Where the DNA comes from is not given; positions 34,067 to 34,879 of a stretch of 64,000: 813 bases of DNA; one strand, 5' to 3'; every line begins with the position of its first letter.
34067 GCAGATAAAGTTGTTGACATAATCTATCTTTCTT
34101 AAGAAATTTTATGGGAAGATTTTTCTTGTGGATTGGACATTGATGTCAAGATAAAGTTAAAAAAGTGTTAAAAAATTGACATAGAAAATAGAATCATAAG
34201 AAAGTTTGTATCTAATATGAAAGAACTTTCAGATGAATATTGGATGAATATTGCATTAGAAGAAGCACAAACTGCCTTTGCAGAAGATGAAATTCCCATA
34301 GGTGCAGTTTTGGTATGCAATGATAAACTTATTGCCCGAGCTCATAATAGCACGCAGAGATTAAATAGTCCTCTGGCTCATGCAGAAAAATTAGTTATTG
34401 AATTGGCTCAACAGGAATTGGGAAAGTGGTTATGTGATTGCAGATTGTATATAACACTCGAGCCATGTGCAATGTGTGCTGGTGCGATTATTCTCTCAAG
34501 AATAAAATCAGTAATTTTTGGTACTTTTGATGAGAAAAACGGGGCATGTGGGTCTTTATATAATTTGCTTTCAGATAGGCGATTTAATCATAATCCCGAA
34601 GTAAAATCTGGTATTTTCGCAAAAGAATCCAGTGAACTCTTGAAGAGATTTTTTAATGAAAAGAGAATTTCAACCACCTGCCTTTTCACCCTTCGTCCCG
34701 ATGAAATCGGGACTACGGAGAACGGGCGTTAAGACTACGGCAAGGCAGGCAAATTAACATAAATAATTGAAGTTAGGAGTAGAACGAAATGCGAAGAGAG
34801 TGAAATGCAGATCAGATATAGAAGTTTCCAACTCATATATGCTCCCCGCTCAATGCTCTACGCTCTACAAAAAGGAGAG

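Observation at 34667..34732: tadA reading frame extended by about 21 codons through an intergenic repeat module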

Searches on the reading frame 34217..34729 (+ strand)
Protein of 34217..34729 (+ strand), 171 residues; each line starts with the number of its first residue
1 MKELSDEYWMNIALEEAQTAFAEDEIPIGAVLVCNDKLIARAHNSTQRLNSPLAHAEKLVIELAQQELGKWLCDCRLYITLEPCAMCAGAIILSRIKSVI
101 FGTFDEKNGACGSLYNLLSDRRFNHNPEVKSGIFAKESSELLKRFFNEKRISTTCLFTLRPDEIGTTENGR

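Call 10: search_protein_families(library=pfam, proteins=[window:34217-34729:+])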
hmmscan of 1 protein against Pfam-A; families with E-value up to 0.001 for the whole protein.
window:34217-34729:+ (171 aa): 3 families
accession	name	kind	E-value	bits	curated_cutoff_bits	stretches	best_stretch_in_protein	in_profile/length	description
PF14437.12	MafB19-deam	-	7.1e-35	120.4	27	1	5-150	2-142/142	MafB19-like deaminase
PF00383.29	dCMP_cyt_deam_1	-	4.2e-27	94.5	25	1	5-103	3-102/102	Cytidine and deoxycytidylate deaminase zinc-binding region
PF14439.12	Bd3614-deam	-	3.4e-05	24.2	38.5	1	36-92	19-75/113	Bd3614-like deaminase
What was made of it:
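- On TadA, tRNA adenosine(34) deaminase: Pfam PF14437 at 7e-35 and PF00383 at 4e-27 (call 10).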

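Call 11: search_protein_families(library=ncbifam, proteins=[window:34217-34729:+])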
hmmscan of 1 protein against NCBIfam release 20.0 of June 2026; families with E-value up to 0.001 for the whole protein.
window:34217-34729:+ (171 aa): 2 families
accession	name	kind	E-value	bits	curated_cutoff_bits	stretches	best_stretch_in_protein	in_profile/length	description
NF008113.2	PRK10860.1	equivalog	7.7e-44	149.4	150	1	2-151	3-153/165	tRNA adenosine(34) deaminase TadA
TIGR00326.1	eubact_ribD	equivalog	1e-09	38.1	156.35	1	10-150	1-137/343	bifunctional diaminohydroxyphosphoribosylaminopyrimidine deaminase/5-amino-6-(5-phosphoribosylamino)uracil reductase RibD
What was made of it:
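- On TadA, tRNA adenosine(34) deaminase: 149.4 bits against a cut-off of 150 (call 11).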

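Call 15: find_homologous_proteins(query=window:34217-34729:+, max_evalue=1e-20)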
Query window:34217-34729:+ (171 aa): 4661 proteins with E <= 1e-20 among 4760 candidates; the best 120 are listed.
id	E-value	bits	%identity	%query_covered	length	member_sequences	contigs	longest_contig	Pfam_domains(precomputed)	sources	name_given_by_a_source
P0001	8.3e-110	382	100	100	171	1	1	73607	PF00383.30,PF14437.13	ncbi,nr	ncbi:MAG: nucleoside deaminase [Candidatus Cloacimonadota bacterium]|nr:nucleoside deaminase [Candid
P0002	1.4e-97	342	89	100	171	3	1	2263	PF00383.30,PF14437.13,PF14439.13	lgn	-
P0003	4.5e-84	298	86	89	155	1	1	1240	PF00383.30,PF14437.13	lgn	-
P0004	4.2e-79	282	85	89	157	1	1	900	PF00383.30,PF14437.13,PF14439.13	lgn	-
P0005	1.3e-78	281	83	88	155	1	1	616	PF00383.30,PF14437.13,PF14439.13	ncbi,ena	-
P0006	2.2e-78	280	83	88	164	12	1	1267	PF00383.30,PF14437.13,PF14439.13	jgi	-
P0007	6.8e-78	278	83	88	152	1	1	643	PF00383.30,PF14437.13,PF14439.13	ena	-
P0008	5.1e-76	272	80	89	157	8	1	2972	PF00383.30,PF14437.13,PF14439.13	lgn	-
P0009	1.7e-75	271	81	88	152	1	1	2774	PF00383.30,PF14437.13,PF14439.13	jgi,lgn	jgi:tRNA(adenine34) deaminase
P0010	2.4e-74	267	80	88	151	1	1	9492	PF00383.30,PF14437.13,PF14439.13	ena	-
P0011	3.3e-74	266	80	88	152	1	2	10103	PF00383.30,PF14437.13,PF14439.13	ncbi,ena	-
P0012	1.8e-73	264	80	86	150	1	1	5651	PF00383.30,PF14437.13,PF14439.13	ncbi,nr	ncbi:MAG: nucleoside deaminase [Candidatus Cloacimonetes bacterium]|nr:nucleoside deaminase [Candida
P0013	2.8e-72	260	84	82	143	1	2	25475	PF00383.30,PF14437.13,PF14439.13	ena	-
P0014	3.3e-70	253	79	81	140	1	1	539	PF00383.30,PF14437.13,PF14439.13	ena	-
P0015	1.7e-66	241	68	88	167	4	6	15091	PF00383.30,PF14437.13,PF14439.13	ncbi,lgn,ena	-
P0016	6.5e-64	233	66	89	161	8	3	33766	PF00383.30,PF14437.13,PF14439.13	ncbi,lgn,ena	-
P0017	6.7e-64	233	69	87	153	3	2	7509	PF00383.30,PF14437.13,PF14439.13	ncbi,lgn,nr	ncbi:MAG: nucleoside deaminase [Candidatus Cloacimonadota bacterium]|nr:nucleoside deaminase [Candid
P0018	2.8e-62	227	64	90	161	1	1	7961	PF00383.30,PF14437.13,PF14439.13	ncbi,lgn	-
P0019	4.5e-62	227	67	85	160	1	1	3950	PF00383.30,PF14437.13,PF14439.13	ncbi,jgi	-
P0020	1.5e-61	225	63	88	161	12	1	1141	PF00383.30,PF14437.13,PF14439.13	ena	-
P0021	2.8e-61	224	63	88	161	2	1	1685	PF00383.30,PF14437.13,PF14439.13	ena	-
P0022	4.3e-61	224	65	87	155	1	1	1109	PF00383.30,PF14437.13,PF14439.13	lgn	-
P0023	1.3e-60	222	63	90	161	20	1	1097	PF00383.30,PF14437.13,PF14439.13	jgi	-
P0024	2.0e-60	221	63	88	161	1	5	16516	PF00383.30,PF14437.13,PF14439.13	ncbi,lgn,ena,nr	ncbi:MAG TPA: nucleoside deaminase [Candidatus Cloacimonetes bacterium]|nr:tRNA adenosine(34) deamin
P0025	2.5e-60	221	63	88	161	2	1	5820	PF00383.30,PF14437.13,PF14439.13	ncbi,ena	-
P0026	5.6e-60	220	63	88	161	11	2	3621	PF00383.30,PF14437.13,PF14439.13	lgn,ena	-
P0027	3.7e-59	217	64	88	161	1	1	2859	PF00383.30,PF14437.13,PF14439.13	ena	-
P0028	3.4e-58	214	61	88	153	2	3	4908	PF00383.30,PF14437.13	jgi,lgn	jgi:tRNA(adenine34) deaminase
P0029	3.5e-58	214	66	87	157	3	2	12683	PF00383.30,PF14437.13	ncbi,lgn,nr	ncbi:MAG: tRNA adenosine(34) deaminase TadA [Candidatus Cloacimonetes bacterium]|nr:tRNA adenosine(3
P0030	3.6e-58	214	62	88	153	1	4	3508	PF00383.30,PF14437.13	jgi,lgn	jgi:tRNA(adenine34) deaminase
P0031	5.2e-58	214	65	88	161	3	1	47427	PF00383.30,PF14437.13,PF14439.13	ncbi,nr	ncbi:MAG: nucleoside deaminase [Candidatus Cloacimonetes bacterium]|nr:nucleoside deaminase [Candida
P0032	8.4e-58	213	61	88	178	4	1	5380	PF00383.30,PF14437.13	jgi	-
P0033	9.9e-53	196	59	92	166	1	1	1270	PF00383.30,PF14437.13,PF14439.13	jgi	jgi:tRNA(adenine34) deaminase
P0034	2.1e-52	195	65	86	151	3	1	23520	PF00383.30,PF14437.13,PF14439.13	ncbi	-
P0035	6.2e-49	184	59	85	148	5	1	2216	PF00383.30,PF14437.13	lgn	-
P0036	1.1e-48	183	64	84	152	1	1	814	PF00383.30,PF14437.13,PF14439.13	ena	-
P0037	5.9e-48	181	59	87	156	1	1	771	PF00383.30,PF14437.13,PF14439.13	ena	-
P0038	1.9e-47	179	61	84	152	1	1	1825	PF00383.30,PF14437.13,PF14439.13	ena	-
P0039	1.9e-47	179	61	84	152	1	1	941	PF00383.30,PF14437.13,PF14439.13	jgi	-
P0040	2.4e-47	179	59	85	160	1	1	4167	PF00383.30,PF14437.13,PF14439.13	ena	-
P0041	3.4e-47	178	60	85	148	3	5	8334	PF00383.30,PF14437.13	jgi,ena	jgi:tRNA(adenine34) deaminase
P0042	9.2e-47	177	57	85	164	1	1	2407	PF00383.30,PF14437.13,PF14439.13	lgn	-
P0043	1.0e-46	177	56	90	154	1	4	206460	PF00383.30,PF14437.13,PF14439.13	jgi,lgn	jgi:tRNA(adenine34) deaminase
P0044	1.6e-46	176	58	85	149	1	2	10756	PF00383.30,PF14437.13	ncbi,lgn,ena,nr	ncbi:MAG: nucleoside deaminase [Candidatus Cloacimonetes bacterium]|nr:nucleoside deaminase [Candida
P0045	2.1e-46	176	56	88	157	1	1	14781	PF00383.30,PF14437.13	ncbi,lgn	-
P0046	2.5e-46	176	57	85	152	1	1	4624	PF00383.30,PF14437.13,PF14439.13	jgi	-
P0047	4.3e-46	175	54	86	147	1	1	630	PF00383.30,PF14437.13,PF14439.13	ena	-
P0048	5.5e-46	174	60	84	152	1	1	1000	PF00383.30,PF14437.13,PF14439.13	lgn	-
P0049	6.2e-46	174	55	87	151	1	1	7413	PF00383.30,PF14437.13,PF14439.13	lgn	-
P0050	6.6e-46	174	55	85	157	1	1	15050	PF00383.30,PF14437.13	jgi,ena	-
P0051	7.5e-46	174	55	88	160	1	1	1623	PF00383.30,PF14437.13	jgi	-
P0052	9.0e-46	174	56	85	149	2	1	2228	PF00383.30,PF14437.13,PF14439.13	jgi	-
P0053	1.3e-45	173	54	88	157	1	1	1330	PF00383.30,PF14437.13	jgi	jgi:tRNA(adenine34) deaminase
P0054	1.6e-45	173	58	85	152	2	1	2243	PF00383.30,PF14437.13,PF14439.13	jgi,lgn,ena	-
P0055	2.0e-45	173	55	85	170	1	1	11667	PF00383.30,PF14437.13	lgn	-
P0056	3.0e-45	172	55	88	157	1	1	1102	PF00383.30,PF14437.13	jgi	jgi:tRNA(adenine34) deaminase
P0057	3.7e-45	172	54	86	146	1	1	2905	PF00383.30,PF14437.13,PF14439.13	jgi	jgi:tRNA(adenine34) deaminase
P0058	3.8e-45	172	55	88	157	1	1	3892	PF00383.30,PF14437.13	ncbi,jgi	jgi:tRNA(adenine34) deaminase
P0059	4.9e-45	171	56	88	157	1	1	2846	PF00383.30,PF14437.13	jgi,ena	-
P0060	5.7e-45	171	55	85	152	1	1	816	PF00383.30,PF14437.13,PF14439.13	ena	-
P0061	6.7e-45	171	55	88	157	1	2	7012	PF00383.30,PF14437.13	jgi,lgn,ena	-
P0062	8.4e-45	171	58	87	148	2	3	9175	PF00383.30,PF14437.13,PF14439.13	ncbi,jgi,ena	-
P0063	9.4e-45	170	54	88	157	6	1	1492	PF00383.30,PF14437.13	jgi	jgi:tRNA(adenine34) deaminase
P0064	1.0e-44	170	55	88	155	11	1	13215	PF00383.30,PF14437.13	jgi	-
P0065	1.2e-44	170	54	87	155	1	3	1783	PF00383.30,PF14437.13,PF14439.13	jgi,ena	jgi:tRNA(adenine34) deaminase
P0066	1.2e-44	170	53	88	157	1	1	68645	PF00383.30,PF14437.13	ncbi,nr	ncbi:MAG: tRNA adenosine(34) deaminase TadA [candidate division Zixibacteria bacterium]|nr:tRNA aden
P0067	1.3e-44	170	54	88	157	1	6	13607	PF00383.30,PF14437.13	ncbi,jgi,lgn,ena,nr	ncbi:MAG: tRNA-specific adenosine deaminase [candidate division Zixibacteria bacterium RBG_16_43_9]|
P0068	1.8e-44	170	58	85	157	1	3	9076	PF00383.30,PF14437.13,PF14439.13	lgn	-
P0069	2.4e-44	169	59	84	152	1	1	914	PF00383.30,PF14437.13,PF14439.13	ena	-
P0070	2.8e-44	169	53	86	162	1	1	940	PF00383.30,PF14437.13,PF14439.13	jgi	-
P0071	3.2e-44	169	54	88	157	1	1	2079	PF00383.30,PF14437.13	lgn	-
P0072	3.5e-44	169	54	88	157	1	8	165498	PF00383.30,PF14437.13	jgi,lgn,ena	jgi:tRNA(adenine34) deaminase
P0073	5.1e-44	168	57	83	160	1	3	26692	PF00383.30,PF14437.13,PF14439.13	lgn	-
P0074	6.4e-44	168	58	84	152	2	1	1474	PF00383.30,PF14437.13,PF14439.13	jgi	-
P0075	6.8e-44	168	51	88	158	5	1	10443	PF00383.30,PF14437.13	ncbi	ncbi:MAG TPA: tRNA adenosine(34) deaminase TadA [candidate division Zixibacteria bacterium]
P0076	6.9e-44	168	53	86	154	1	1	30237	PF00383.30,PF14437.13,PF14439.13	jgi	-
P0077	7.0e-44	168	51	89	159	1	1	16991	PF00383.30,PF14437.13,PF14439.13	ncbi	ncbi:tRNA adenosine(34) deaminase TadA [candidate division KSB1 bacterium]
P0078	7.9e-44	167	53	86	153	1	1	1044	PF00383.30,PF14437.13,PF14439.13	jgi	jgi:tRNA(adenine34) deaminase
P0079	8.0e-44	167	56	85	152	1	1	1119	PF00383.30,PF14437.13,PF14439.13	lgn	-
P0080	8.2e-44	167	53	86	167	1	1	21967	PF00383.30,PF14437.13,PF14439.13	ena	-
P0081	8.6e-44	167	53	86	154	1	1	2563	PF00383.30,PF14437.13,PF14439.13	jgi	jgi:tRNA(adenine34) deaminase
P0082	9.0e-44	167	54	88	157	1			PF00383.30,PF14437.13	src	-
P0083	9.2e-44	167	53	88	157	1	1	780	PF00383.30,PF14437.13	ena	-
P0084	9.3e-44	167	54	88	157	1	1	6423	PF00383.30,PF14437.13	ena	-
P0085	1.2e-43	167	54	88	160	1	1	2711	PF00383.30,PF14437.13,PF14439.13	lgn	-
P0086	1.2e-43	167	59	84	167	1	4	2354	PF00383.30,PF14437.13,PF14439.13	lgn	-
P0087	1.2e-43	167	58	85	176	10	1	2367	PF00383.30,PF14437.13,PF14439.13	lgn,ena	-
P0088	1.3e-43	167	54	88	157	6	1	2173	PF00383.30,PF14437.13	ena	-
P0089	1.3e-43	167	54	88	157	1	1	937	PF00383.30,PF14437.13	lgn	-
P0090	1.4e-43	167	55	81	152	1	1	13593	PF00383.30,PF14437.13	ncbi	-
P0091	1.4e-43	167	54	88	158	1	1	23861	PF00383.30,PF14437.13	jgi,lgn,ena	-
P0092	1.5e-43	167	53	86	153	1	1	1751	PF00383.30,PF14437.13,PF14439.13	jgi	-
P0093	1.7e-43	166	53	88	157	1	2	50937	PF00383.30,PF14437.13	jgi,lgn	jgi:tRNA(adenine34) deaminase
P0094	1.8e-43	166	54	88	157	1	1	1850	PF00383.30,PF14437.13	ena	-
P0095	2.3e-43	166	54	84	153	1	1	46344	PF00383.30,PF14437.13,PF14439.13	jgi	-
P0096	2.3e-43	166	53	88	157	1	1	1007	PF00383.30,PF14437.13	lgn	-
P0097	2.7e-43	166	53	86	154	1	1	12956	PF00383.30,PF14437.13,PF14439.13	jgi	jgi:tRNA(adenine34) deaminase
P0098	2.7e-43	166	53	88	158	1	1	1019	PF00383.30,PF14437.13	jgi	jgi:tRNA(adenine34) deaminase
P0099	2.8e-43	166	54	88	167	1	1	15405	PF00383.30,PF14437.13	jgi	jgi:tRNA(adenine34) deaminase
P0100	4.4e-43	165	47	88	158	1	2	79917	PF00383.30,PF14437.13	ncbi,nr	ncbi:MAG: tRNA adenosine(34) deaminase TadA [Planctomycetes bacterium HGW-Planctomycetes-1]|nr:MAG: 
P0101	5.0e-43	165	52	85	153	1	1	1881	PF00383.30,PF14437.13,PF14439.13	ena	-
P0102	5.3e-43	165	53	88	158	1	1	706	PF00383.30,PF14437.13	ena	-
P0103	6.1e-43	165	55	88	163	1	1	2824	PF00383.30,PF14437.13,PF14439.13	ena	-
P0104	1.0e-42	164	47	88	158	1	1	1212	PF00383.30,PF14437.13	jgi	jgi:tRNA(adenine34) deaminase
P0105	1.1e-42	164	54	82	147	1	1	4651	PF00383.30,PF14437.13,PF14439.13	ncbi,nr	ncbi:MAG: tRNA(adenine34) deaminase [Candidatus Poribacteria bacterium]|nr:tRNA(adenine34) deaminase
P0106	1.2e-42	164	52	87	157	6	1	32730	PF00383.30,PF14437.13,PF14439.13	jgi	jgi:tRNA(adenine34) deaminase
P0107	1.2e-42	164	52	88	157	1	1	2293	PF00383.30,PF14437.13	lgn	-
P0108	1.4e-42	163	54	85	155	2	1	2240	PF00383.30,PF14437.13,PF14439.13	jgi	-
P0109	1.5e-42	163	53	88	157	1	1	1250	PF00383.30,PF14437.13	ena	-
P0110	2.2e-42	163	52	85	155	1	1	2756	PF00383.30,PF14437.13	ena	-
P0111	2.3e-42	163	54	85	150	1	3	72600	PF00383.30,PF14437.13,PF14439.13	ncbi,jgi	jgi:tRNA(adenine34) deaminase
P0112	2.8e-42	162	55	82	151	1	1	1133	PF00383.30,PF14437.13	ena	-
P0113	3.0e-42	162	53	86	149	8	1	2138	PF00383.30,PF14437.13,PF14439.13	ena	-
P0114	3.1e-42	162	50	85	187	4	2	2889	PF00383.30,PF14437.13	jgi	jgi:tRNA(adenine34) deaminase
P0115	3.4e-42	162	55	88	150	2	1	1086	PF00383.30,PF14437.13,PF14439.13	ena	-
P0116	3.6e-42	162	50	88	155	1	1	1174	PF00383.30,PF14437.13,PF14439.13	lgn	-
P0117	3.8e-42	162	54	85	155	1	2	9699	PF00383.30,PF14437.13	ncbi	-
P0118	3.8e-42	162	52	85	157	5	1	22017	PF00383.30,PF14437.13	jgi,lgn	jgi:tRNA(adenine34) deaminase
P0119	4.2e-42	162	46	88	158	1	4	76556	PF00383.30,PF14437.13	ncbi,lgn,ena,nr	ncbi:MAG: tRNA adenosine(34) deaminase TadA [Planctomycetes bacterium]|nr:tRNA adenosine(34) deamina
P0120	5.1e-42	162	52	88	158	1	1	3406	PF00383.30,PF14437.13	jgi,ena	-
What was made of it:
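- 34217..34732 (+): tadA coding sequence, 171 codons plus TAA. It is 100% identical to an NCBI protein from a Candidatus Cloacimonadota MAG (call 15).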

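Call 17: find_encoding_contigs(protein=P0002, flank=3000, max_places=3)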
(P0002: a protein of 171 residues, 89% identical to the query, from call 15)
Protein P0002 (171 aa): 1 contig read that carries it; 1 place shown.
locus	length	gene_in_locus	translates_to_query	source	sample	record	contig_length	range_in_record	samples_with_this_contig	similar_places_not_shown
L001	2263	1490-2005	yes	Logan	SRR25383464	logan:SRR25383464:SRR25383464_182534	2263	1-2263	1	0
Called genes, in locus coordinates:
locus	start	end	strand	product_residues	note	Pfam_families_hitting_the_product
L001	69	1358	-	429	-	PF00999:Na_H_Exchanger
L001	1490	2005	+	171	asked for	PF00383:dCMP_cyt_deam_1, PF14437:MafB19-deam, PF14439:Bd3614-deam (weak)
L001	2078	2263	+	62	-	?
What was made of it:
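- The ORF is intact in two independent assemblies (calls 15, 17).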

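Call 18: find_encoding_contigs(protein=P0003, flank=3000, max_places=3)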
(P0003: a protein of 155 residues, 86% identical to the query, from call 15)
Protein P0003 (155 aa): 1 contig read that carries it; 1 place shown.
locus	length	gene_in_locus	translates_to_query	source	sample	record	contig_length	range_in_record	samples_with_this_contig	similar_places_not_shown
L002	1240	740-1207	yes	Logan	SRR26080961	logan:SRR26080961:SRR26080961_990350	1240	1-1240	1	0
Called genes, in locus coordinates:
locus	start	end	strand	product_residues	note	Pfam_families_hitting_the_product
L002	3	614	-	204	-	?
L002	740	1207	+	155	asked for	PF00383:dCMP_cyt_deam_1, PF14437:MafB19-deam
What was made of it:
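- The outer module with the same stop is found in a third run, L002 (call 18).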

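Call 25: find_encoding_contigs(protein=P0013, flank=10000, max_places=2)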
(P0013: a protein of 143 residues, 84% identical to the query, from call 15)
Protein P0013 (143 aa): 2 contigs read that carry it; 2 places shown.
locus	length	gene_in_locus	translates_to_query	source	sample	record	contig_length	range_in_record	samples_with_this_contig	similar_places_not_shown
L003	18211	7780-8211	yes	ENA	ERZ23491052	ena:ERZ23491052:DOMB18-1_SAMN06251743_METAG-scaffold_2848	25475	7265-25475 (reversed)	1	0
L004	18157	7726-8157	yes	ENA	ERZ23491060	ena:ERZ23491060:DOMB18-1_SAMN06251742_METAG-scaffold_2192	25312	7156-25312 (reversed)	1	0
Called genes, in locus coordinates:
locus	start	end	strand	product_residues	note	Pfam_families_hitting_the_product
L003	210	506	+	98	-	-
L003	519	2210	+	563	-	PF03109:ABC1, PF27536:UbiB_helical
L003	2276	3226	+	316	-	PF01734:Patatin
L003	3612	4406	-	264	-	PF01966:HD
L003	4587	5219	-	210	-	PF03190:Thioredox_DsbH, PF00085:Thioredoxin (faint), PF13899:Thioredoxin_7, PF13098:Thioredoxin_2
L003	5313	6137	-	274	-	PF00359:PTS_EIIA_2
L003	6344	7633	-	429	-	PF00999:Na_H_Exchanger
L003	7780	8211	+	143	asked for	PF00383:dCMP_cyt_deam_1, PF14437:MafB19-deam, PF14439:Bd3614-deam (weak)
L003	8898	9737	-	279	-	PF01937:ARMT1-like_dom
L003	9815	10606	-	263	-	PF19567:CpsB_CapC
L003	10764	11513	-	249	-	PF00290:Trp_syntA (faint), PF00478:IMPDH (faint), PF01884:PcrB, PF05690:ThiG (weak), PF00977:His_biosynth, PF04131:NanE (weak), PF01180:DHO_dh, PF01207:Dus (weak)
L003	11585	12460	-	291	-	PF01040:UbiA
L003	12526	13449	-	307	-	PF00348:polyprenyl_synt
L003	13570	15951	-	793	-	PF17764:PriA_3primeBD, PF00270:DEAD, PF04851:ResIII, PF18319:Zn_ribbon_PriA, PF00271:Helicase_C (weak), PF18074:PriA_C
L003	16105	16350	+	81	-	-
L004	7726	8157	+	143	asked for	PF00383:dCMP_cyt_deam_1, PF14437:MafB19-deam, PF14439:Bd3614-deam (weak)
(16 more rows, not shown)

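Call 26: find_encoding_contigs(protein=P0010, flank=5000, max_places=2)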
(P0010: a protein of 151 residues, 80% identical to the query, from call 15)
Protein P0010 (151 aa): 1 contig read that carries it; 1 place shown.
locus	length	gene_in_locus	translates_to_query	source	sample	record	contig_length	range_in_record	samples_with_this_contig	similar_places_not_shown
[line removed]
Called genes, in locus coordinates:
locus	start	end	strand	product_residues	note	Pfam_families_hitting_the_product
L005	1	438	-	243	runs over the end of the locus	PF02374:ArsA_ATPase (faint), PF10609:ParA, PF13614:AAA_31 (weak), PF01656:CbiA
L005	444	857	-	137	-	PF01155:HypA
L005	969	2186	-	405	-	PF05048:NosD, PF13229:Beta_helix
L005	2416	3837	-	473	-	PF03951:Gln-synt_N, PF00120:Gln-synt_C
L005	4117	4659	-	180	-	-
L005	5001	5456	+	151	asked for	PF00383:dCMP_cyt_deam_1, PF14437:MafB19-deam, PF14439:Bd3614-deam (weak)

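Call 27: find_encoding_contigs(protein=P0011, flank=5000, max_places=2)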
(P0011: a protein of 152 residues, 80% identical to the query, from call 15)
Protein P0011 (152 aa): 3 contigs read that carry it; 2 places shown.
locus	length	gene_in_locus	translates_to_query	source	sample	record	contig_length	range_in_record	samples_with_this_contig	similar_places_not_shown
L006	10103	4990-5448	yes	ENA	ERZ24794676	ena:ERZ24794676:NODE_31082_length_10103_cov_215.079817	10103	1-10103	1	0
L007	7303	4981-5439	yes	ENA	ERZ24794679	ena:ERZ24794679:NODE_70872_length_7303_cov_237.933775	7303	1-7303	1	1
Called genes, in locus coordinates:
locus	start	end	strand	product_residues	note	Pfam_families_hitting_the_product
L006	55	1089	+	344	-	PF17761:DUF1016_N, PF06250:YhcG_C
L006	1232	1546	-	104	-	-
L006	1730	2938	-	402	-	PF00999:Na_H_Exchanger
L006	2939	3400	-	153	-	PF00359:PTS_EIIA_2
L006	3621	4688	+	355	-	PF00149:Metallophos, PF12850:Metallophos_2 (weak)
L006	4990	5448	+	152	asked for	PF00383:dCMP_cyt_deam_1, PF14437:MafB19-deam, PF14439:Bd3614-deam (faint)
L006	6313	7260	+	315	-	PF02219:MTHFR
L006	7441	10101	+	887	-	?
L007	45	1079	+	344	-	PF17761:DUF1016_N, PF06250:YhcG_C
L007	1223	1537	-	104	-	-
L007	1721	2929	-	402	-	PF00999:Na_H_Exchanger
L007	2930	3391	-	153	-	PF00359:PTS_EIIA_2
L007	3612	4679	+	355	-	PF00149:Metallophos, PF12850:Metallophos_2 (weak)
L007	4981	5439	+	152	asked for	PF00383:dCMP_cyt_deam_1, PF14437:MafB19-deam, PF14439:Bd3614-deam (faint)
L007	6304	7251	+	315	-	PF02219:MTHFR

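Call 28: find_encoding_contigs(protein=P0008, flank=3000, max_places=2)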
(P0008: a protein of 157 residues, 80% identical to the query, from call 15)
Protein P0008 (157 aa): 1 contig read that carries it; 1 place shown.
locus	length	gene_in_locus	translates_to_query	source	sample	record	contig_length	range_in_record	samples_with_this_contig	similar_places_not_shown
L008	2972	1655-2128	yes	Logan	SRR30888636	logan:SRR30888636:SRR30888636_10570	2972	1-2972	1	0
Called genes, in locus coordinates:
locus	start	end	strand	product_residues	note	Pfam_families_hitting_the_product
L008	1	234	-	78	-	?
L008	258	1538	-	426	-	PF00999:Na_H_Exchanger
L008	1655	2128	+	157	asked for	PF00383:dCMP_cyt_deam_1, PF14437:MafB19-deam, PF14439:Bd3614-deam (weak)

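Call 69: predict_structure(alignment_id=A1)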
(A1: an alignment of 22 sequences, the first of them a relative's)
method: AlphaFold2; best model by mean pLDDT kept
length: 171 residues; sequences in the alignment: 22
mean_pLDDT: 75.2   pTM: 0.73
mean pLDDT of the five models: 75.2, 72.5, 70.4, 65.4, 63.9
residues with pLDDT >= 90: 68; 70-90: 50; 50-70: 11; < 50: 42
segments of 3 or more residues with pLDDT < 50: 106-131, 156-171
pLDDT, mean of each block of 10 residues (from residue 1): 80 96 93 96 95 93 96 92 80 86 53 39 36 73 80 54 40 36
secondary structure, 60 per line:
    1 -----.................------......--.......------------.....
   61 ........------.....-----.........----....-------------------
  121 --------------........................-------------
elements in order: H6-22 E29-34 E37-43 H56-68 E75-79 H85-93 E98-101 H135-158
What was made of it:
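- pLDDT is below 50 for residues 156-171 (call 69). The tail is predicted to be disordered (call 69).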
